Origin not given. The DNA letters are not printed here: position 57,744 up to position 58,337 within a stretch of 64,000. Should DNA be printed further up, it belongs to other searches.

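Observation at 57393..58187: Low-GC single gene: NucS/DUF91-like nuclease fused to an unrecognised N-terminal domain, in a nuclease/toxin islet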

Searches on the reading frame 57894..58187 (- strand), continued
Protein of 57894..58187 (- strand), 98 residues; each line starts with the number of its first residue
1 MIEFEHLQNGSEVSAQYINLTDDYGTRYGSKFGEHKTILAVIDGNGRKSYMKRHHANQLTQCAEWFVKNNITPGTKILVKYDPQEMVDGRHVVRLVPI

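Call 50: search_protein_families(library=pfam, proteins=[P0049, P0050, P0051, P0063, P0065, P0079, P0080, P0046, P0053, P0070], max_evalue=0.01)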
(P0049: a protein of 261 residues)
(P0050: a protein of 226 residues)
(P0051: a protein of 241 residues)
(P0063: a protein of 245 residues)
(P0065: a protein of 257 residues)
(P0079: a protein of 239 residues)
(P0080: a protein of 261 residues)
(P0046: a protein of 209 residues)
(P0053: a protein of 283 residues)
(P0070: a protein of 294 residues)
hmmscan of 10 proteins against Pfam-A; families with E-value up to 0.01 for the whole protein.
P0049 (261 aa): 2 families
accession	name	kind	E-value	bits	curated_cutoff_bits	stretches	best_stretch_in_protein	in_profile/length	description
PF13391.12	HNH_2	-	2e-06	28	21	1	170-225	1-65/66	HNH endonuclease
PF01844.29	HNH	-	2.1e-06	28.2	21.4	1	170-213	1-39/47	HNH endonuclease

P0050 (226 aa): 0 families

P0051 (241 aa): 1 family
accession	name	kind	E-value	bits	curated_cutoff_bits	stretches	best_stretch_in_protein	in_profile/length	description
PF13020.12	NOV_C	-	1.3e-12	48.1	22.1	1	130-212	1-86/91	Protein NO VEIN, C-terminal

P0063 (245 aa): 3 families
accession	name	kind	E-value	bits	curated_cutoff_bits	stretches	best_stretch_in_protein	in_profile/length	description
PF13424.12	TPR_12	-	0.0016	19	30.1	1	157-183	9-35/77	Tetratricopeptide repeat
PF07719.23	TPR_2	-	0.0029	18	27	1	154-179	4-29/34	Tetratricopeptide repeat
PF13176.12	TPR_7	-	0.0098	16.4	27.9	0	156-182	4-30/36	Tetratricopeptide repeat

P0065 (257 aa): 1 family
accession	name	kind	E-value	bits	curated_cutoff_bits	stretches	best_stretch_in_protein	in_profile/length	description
PF13391.12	HNH_2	-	1.5e-06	28.4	21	1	170-226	1-66/66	HNH endonuclease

P0079 (239 aa): 0 families

P0080 (261 aa): 0 families

P0046 (209 aa): 0 families

P0053 (283 aa): 0 families

P0070 (294 aa): 0 families

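Call 51: search_protein_families(library=pfam, proteins=[P0105, P0107, P0112, P0093, P0092, P0122, P0137, P0142, P0103, P0120], max_evalue=0.01)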
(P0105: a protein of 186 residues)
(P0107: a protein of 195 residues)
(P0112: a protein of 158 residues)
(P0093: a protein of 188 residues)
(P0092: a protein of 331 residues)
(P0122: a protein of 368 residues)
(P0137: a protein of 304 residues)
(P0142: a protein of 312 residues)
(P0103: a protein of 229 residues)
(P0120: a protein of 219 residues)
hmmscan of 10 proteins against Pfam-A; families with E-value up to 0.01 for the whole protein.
P0105 (186 aa): 0 families

P0107 (195 aa): 1 family
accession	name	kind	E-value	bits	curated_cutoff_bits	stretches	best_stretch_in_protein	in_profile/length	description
PF17579.7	DUF5482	-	0.0033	17.8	27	1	79-133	14-67/159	Family of unknown function (DUF5482)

P0112 (158 aa): 1 family
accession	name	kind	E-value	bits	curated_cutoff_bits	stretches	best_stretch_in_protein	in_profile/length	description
PF02362.26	B3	-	0.0011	19.2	30.1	1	90-142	30-88/101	B3 DNA binding domain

P0093 (188 aa): 0 families

P0092 (331 aa): 0 families

P0122 (368 aa): 0 families

P0137 (304 aa): 0 families

P0142 (312 aa): 0 families

P0103 (229 aa): 2 families
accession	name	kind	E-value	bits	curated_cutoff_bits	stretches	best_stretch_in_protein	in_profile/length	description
PF13391.12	HNH_2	-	1.5e-08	34.8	21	1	145-200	1-65/66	HNH endonuclease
PF01844.29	HNH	-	0.0001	22.8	21.4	1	145-191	1-42/47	HNH endonuclease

P0120 (219 aa): 2 families
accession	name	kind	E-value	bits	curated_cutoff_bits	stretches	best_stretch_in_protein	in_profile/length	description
PF01844.29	HNH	-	7.1e-13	48.9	21.4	1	158-208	1-45/47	HNH endonuclease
PF23382.1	DUF7097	-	0.00089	19.6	27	1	140-210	64-138/175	Family of unknown function (DUF7097)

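Call 74: find_homologous_proteins(query=P0077, max_evalue=1e-20)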
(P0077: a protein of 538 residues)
Query P0077 (538 aa): 8000 proteins with E <= 1e-20 among 8000 candidates; the best 120 are listed.
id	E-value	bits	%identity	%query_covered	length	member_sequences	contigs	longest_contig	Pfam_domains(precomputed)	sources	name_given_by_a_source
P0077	0.0e+0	1209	100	100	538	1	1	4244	PF28529.1,PF00004.36,PF13401.13,PF07728.21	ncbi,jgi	-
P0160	1.1e-174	600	72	72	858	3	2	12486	PF28529.1,PF00004.36,PF07728.21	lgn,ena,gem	-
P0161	8.1e-163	561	69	72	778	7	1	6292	PF28529.1,PF00004.36,PF13401.13,PF07728.21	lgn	-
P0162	1.1e-143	498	61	73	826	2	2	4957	PF28529.1,PF00004.36,PF13401.13,PF07728.21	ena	-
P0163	3.4e-139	483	61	71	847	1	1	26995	PF28529.1,PF00004.36,PF07728.21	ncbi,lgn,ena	-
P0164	1.6e-136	474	60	73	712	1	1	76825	PF06745.20,PF28530.1,PF28529.1,PF13401.13,PF07728.21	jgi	jgi:DNA polymerase III delta prime subunit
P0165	1.4e-132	461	55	80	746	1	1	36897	PF28530.1,PF28529.1,PF00004.36,PF13401.13,PF07728.21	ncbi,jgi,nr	ncbi:MAG: hypothetical protein DSY33_05345 [Archaeoglobus sp.]|nr:MAG: hypothetical protein DSY33_05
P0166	2.2e-131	457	58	71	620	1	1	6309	PF28529.1,PF13401.13,PF07728.21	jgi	-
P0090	4.6e-129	450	48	64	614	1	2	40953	PF28529.1,PF00004.36,PF07728.21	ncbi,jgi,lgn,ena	-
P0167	1.5e-127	445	58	71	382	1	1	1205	PF28529.1,PF00004.36,PF13401.13,PF07728.21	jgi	jgi:5-methylcytosine-specific restriction protein B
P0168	1.3e-125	438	58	71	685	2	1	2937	PF24883.3,PF28529.1,PF00004.36,PF13401.13,PF07728.21,PF13191.13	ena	-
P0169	1.2e-122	429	57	70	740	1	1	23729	PF28529.1,PF00004.36,PF13401.13,PF07728.21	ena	-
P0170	1.0e-121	426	58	71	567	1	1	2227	PF28529.1,PF00004.36,PF13401.13,PF07728.21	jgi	-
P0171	2.9e-120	421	60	64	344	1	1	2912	PF28529.1,PF07728.21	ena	-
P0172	5.4e-118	413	56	71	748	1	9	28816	PF28529.1,PF12775.14,PF00004.36,PF13401.13,PF07728.21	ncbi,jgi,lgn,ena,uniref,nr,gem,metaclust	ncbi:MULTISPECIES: McrB family protein [unclassified Archaeoglobus]|jgi:MoxR-like ATPase|uniref:McrB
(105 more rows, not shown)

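Call 75: find_encoding_contigs(protein=P0090, flank=7000, max_places=2)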
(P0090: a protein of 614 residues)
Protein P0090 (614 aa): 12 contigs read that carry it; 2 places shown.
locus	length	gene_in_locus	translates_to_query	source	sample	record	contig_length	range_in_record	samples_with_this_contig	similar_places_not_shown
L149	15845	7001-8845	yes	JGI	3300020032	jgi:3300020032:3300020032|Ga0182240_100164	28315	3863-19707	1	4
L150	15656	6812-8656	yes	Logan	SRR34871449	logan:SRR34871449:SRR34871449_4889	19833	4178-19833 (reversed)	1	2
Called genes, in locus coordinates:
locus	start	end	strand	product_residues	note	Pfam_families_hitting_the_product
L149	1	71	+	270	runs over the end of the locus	-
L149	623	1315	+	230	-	PF19810:HFX_2341_N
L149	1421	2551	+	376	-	PF00149:Metallophos, PF12850:Metallophos_2 (weak)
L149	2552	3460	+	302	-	PF13476:AAA_23, PF13514:AAA_27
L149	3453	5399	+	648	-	PF06103:DUF948 (faint), PF07544:Med9 (faint)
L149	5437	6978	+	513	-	PF12706:Lactamase_B_2 (faint)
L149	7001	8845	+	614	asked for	PF00004:AAA (faint), PF07728:AAA_5, PF28529:McrB_lid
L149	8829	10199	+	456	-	PF10117:McrBC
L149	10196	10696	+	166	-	-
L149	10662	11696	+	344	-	-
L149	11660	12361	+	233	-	PF00702:Hydrolase, PF12710:HAD (weak), PF13419:HAD_2, PF13242:Hydrolase_like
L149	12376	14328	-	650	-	PF04851:ResIII (weak), PF13086:AAA_11, PF13245:AAA_19, PF13604:AAA_30, PF01443:Viral_helicase1 (faint), PF13086:AAA_11, PF13087:AAA_12, PF13538:UvrD_C_2 (weak)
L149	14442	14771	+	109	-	-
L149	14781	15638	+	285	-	PF22333:Ago_PAZ_arc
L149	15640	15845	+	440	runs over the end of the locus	PF02171:Piwi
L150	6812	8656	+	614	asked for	PF00004:AAA (faint), PF07728:AAA_5, PF28529:McrB_lid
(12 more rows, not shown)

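Call 76: find_encoding_contigs(protein=P0077, flank=7000, max_places=2)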
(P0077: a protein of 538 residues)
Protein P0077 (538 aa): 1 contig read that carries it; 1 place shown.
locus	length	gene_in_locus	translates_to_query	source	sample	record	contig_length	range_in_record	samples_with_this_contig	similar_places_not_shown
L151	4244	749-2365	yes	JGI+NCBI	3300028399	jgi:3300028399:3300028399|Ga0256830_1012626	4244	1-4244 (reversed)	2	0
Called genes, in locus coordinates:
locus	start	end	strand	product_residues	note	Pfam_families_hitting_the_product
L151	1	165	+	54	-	?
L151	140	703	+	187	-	-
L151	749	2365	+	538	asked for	PF00004:AAA (faint), PF07728:AAA_5, PF13401:AAA_22 (weak), PF28529:McrB_lid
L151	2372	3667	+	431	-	PF10117:McrBC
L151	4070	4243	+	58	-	?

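Call 87: fold_search(model_id=the predicted structure, library=viral)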
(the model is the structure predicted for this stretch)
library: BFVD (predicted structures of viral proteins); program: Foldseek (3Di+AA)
matches with E <= 10: 627; with E <= 0.001: 1
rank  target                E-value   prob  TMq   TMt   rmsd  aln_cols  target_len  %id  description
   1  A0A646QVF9            8.0e-04  1.00  0.66  0.53   5.4       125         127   10  (no name in the UniProt tables at hand)
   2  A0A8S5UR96            1.4e-01  0.12  0.22  0.20   9.8       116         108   12  Uncharacterized protein [Siphoviridae sp. ct89S11]
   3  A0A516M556            1.8e-01  0.15  0.26  0.25   9.4       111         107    6  (no name in the UniProt tables at hand)
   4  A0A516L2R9            1.9e-01  0.18  0.29  0.27   9.3       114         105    9  (no name in the UniProt tables at hand)
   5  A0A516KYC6            1.9e-01  0.12  0.24  0.20   9.4       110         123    5  (no name in the UniProt tables at hand)
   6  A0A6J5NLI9            2.0e-01  0.44  0.30  0.44   5.4        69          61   13  Uncharacterized protein [uncultured Caudovirales phage]
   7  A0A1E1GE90            2.1e-01  0.63  0.41  0.35   5.8        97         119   15  (no name in the UniProt tables at hand)
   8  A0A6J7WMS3            2.7e-01  0.09  0.21  0.12  12.3       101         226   10  Uncharacterized protein [uncultured Caudovirales phage]
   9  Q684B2                3.0e-01  0.47  0.50  0.42   5.8       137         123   10  (no name in the UniProt tables at hand)
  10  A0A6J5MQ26            3.2e-01  0.16  0.27  0.23   9.9        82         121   16  Uncharacterized protein [uncultured Caudovirales phage]
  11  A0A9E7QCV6            3.4e-01  0.09  0.25  0.24   8.6       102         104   14  (no name in the UniProt tables at hand)
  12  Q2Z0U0                3.6e-01  0.12  0.29  0.30  11.1       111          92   10  Uncharacterized protein [Pseudomonas phage EL]
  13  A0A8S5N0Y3            3.8e-01  0.20  0.36  0.35   8.5       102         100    9  Uncharacterized protein [Siphoviridae sp. ctnks32]
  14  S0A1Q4                3.8e-01  0.20  0.36  0.21   9.7       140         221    6  Phage prohead protease protein [Cellulophaga phage phi10:1]
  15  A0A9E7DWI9            4.1e-01  0.10  0.23  0.23  11.9       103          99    5  (no name in the UniProt tables at hand)
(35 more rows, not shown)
